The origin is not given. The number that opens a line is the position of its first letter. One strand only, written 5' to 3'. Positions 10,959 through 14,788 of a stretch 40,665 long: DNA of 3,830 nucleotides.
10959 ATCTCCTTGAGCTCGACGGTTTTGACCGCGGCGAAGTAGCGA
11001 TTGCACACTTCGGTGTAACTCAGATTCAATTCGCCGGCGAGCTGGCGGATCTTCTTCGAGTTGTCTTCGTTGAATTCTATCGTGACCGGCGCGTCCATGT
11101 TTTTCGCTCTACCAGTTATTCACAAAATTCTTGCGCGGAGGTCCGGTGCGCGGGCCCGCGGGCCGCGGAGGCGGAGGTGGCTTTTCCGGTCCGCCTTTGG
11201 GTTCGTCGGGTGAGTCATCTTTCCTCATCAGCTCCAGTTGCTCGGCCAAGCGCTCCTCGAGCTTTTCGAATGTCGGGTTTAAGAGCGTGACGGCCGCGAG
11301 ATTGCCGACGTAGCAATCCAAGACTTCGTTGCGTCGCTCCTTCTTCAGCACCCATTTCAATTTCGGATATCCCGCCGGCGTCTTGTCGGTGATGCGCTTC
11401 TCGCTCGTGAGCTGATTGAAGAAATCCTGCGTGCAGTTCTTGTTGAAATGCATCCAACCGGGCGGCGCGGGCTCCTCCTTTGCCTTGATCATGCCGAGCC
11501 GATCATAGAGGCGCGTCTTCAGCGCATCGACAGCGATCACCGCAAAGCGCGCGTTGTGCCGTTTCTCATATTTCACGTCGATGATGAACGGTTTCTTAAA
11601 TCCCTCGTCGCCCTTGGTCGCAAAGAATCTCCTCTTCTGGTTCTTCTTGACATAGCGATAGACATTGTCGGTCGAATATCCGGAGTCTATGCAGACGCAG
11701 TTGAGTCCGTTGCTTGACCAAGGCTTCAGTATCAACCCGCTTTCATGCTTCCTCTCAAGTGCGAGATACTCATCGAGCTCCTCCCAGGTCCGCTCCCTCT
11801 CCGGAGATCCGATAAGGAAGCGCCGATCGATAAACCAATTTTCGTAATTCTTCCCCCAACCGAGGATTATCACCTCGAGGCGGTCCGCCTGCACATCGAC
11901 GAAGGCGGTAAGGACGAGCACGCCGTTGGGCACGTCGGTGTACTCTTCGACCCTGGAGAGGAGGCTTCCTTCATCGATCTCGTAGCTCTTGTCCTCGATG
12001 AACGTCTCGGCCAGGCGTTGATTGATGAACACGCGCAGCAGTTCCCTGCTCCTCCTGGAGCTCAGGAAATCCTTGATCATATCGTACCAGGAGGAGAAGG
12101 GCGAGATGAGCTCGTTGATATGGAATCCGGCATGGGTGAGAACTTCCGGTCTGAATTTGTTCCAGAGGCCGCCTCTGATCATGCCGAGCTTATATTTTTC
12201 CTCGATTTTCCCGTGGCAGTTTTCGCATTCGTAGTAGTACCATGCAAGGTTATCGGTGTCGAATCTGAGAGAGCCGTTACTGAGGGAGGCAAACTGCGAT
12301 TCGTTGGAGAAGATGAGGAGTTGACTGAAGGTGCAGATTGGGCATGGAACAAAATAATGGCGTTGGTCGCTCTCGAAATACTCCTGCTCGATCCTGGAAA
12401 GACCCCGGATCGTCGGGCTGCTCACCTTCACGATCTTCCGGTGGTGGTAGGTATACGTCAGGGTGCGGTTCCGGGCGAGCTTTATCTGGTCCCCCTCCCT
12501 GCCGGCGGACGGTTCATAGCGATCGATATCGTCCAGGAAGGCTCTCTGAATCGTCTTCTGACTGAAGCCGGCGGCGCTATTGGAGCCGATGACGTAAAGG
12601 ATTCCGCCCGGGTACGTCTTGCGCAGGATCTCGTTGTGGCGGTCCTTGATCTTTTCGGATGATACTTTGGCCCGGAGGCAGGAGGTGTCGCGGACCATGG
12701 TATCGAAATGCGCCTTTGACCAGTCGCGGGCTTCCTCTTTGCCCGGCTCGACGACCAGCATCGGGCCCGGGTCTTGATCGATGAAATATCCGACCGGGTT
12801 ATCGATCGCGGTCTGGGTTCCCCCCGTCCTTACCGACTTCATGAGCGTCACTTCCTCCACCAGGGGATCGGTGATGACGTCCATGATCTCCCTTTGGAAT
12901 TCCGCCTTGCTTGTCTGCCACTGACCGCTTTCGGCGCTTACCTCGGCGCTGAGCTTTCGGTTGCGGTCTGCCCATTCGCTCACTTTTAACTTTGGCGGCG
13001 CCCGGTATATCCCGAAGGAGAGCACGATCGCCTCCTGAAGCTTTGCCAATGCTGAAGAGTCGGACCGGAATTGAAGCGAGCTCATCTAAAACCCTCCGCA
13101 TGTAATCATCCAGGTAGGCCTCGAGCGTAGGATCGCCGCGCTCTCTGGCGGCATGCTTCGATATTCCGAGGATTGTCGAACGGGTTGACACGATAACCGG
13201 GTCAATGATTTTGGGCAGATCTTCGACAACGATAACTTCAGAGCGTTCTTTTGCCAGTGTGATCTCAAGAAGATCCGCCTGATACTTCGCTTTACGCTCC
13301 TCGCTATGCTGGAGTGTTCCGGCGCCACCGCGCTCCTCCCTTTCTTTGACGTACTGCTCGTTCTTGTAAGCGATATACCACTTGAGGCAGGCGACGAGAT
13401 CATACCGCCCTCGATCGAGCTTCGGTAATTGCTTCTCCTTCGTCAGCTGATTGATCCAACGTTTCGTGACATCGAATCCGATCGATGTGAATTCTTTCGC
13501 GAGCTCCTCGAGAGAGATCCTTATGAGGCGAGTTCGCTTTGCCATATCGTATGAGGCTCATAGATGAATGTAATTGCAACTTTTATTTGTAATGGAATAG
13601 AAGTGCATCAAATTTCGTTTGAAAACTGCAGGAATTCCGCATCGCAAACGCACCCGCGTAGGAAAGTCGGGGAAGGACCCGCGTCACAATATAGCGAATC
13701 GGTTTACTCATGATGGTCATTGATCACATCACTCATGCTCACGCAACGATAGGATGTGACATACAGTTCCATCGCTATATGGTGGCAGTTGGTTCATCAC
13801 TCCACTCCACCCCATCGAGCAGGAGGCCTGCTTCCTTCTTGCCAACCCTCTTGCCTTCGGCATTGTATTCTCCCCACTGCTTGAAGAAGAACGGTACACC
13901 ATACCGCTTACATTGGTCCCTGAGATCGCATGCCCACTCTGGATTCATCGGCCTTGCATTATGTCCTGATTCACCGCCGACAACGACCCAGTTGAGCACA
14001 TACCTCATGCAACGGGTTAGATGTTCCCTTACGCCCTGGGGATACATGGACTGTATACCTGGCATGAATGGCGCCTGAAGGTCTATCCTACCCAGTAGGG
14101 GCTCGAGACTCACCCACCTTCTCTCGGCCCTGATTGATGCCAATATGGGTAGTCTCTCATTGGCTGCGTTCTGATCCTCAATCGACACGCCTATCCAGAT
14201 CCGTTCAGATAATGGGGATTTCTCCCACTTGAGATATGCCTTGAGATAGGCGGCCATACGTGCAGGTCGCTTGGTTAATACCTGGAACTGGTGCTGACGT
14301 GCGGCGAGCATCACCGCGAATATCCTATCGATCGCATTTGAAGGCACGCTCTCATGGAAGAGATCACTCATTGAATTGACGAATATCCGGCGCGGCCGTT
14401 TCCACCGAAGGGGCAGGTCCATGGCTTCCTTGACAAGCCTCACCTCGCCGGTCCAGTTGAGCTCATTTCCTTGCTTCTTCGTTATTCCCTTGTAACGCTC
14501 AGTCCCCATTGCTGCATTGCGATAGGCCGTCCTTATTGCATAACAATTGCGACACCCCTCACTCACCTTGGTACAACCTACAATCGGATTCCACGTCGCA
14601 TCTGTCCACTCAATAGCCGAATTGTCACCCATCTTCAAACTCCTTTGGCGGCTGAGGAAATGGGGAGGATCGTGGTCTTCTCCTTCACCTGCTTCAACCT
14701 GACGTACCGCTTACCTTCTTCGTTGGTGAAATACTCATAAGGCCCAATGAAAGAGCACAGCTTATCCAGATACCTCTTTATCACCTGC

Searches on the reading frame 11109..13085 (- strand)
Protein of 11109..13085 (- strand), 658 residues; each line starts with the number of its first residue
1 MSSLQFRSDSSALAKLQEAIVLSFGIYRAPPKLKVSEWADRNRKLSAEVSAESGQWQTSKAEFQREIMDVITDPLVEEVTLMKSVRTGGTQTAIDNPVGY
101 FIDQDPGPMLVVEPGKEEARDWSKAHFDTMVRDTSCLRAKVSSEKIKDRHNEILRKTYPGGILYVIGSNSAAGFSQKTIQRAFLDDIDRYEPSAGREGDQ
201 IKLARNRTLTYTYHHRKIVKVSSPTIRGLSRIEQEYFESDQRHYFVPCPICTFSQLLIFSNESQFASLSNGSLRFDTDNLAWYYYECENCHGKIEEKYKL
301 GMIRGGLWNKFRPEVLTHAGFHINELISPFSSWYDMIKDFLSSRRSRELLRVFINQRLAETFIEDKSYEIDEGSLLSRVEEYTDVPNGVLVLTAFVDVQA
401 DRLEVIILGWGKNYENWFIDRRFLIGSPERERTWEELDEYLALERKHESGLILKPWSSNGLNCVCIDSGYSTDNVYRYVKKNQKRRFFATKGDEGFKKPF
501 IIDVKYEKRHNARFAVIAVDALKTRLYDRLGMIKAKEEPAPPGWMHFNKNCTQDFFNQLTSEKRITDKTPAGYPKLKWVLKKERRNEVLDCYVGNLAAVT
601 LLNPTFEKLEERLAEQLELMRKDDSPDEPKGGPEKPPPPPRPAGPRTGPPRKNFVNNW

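Call 17: search_protein_families(library=pfam, proteins=[window:11109-13085:-], max_evalue=0.01)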
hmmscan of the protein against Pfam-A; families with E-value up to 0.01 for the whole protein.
window:11109-13085:- (658 aa): 2 families
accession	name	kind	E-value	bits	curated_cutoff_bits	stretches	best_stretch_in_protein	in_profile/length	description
PF20454.4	GpA_nuclease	-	2.9e-72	243.8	22.5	1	318-604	1-289/294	Terminase large subunit gpA, endonuclease domain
PF05876.18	GpA_ATPase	-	7.1e-69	232.6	25.6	1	50-308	1-247/247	Phage terminase large subunit gpA, ATPase domain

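Call 39: search_dna_similar(query=window:11109-13085:-, collection=phages, mode=protein, max_rows=15)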
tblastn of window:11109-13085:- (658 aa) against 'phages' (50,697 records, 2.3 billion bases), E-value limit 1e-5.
Records with a match: 790; places in all: 794; records where one place covers at least 80% of the query: 533.
Best place of each record, by identity: <60% 790.
By first word of the organism name: Escherichia 132; Salmonella 87; Flavobacterium 79; Vibrio 76; Pseudomonas 60; Bacteriophage 27; Klebsiella 25; Ralstonia 23; Proteus 21; Enterobacteria 19; and 65 more.
By host as written in the record: - 128; Flavobacterium columnare 62; Escherichia coli 54; Pseudomonas aeruginosa 32; Salmonella enterica subsp. enterica serovar Typhimurium 24; Ralstonia solanacearum 21; Salmonella enterica 17; Proteus mirabilis 15; and 240 more.
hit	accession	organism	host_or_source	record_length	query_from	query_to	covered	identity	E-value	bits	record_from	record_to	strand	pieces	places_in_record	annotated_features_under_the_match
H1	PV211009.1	Roseobacter phage CRP-701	Roseobacter sp. FZCC1911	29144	3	609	92%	38.5%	1e-109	369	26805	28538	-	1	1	terminase large subunit | terminase small subunit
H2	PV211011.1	Roseobacter phage CRP-821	Roseobacter sp. FZCC0197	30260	14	609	91%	38.7%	3e-114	383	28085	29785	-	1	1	terminase large subunit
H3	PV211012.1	Roseobacter phage CRP-822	Roseobacter sp. FZCC0197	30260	14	609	91%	38.7%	3e-114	383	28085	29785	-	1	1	terminase large subunit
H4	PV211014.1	Roseobacter phage CRP-831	Roseobacter sp. FZCC0196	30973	14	609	91%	38.7%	3e-114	383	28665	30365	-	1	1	terminase large subunit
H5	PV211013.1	Roseobacter phage CRP-823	Roseobacter sp. FZCC0197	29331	14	609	91%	38.6%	7e-114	382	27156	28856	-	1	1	terminase large subunit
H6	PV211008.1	Roseobacter phage CRP-406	Roseobacter sp. FZCC0037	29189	3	612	93%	37.5%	3e-109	368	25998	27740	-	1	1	terminase large subunit | terminase small subunit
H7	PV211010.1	Roseobacter phage CRP-811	Roseobacter sp. FZCC0198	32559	15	593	88%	39.3%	1e-112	378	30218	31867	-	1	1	terminase large subunit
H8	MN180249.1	Wolbachia phage WO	Wolbachia sp. wRi_AMD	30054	31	603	87%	37.8%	9e-103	349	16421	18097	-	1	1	terminase large subunit | hypothetical protein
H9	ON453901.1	Clostridium phage Saumur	Enterocloster clostridioformis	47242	24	622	91%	36.0%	3e-95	327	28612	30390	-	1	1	terminase large subunit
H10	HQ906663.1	Wolbachia endosymbiont wVitA of Nasonia vitripennis phage ...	Wolbachia endosymbiont wVitA of Nasonia ...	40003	28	603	88%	37.3%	1e-100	343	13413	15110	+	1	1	record has no annotation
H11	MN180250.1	Wolbachia phage WO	Wolbachia sp. wMel_KL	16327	31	603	87%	37.4%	3e-97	333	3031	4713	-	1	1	terminase large subunit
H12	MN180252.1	Wolbachia phage WO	Wolbachia sp. wMel_AMD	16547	31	603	87%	37.4%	3e-97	333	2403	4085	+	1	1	terminase large subunit | hypothetical protein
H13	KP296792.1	Bacteriophage Lily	Paenibacillus larvae ATCC 9545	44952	27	608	88%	36.7%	1e-98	338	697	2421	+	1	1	terminase large subunit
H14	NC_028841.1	Bacteriophage Lily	Paenibacillus larvae ATCC 9545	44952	27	608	88%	36.7%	1e-98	338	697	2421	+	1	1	terminase large subunit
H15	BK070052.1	Bacteriophage sp.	Helicobacter bizzozeronii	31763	1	602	91%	35.4%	3e-84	295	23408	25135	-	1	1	Phage head, terminase DNA packaging protein A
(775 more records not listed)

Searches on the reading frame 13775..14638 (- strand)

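Call 17: search_protein_families(library=pfam, proteins=[window:13775-14638:-], max_evalue=0.01)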
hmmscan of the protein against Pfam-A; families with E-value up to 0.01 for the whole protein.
window:13775-14638:- (287 aa): 1 family
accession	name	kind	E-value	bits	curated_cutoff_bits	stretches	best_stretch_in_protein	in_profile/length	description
PF07505.17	DUF5131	-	4e-96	321.7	28.9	1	6-283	1-243/243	Protein of unknown function (DUF5131)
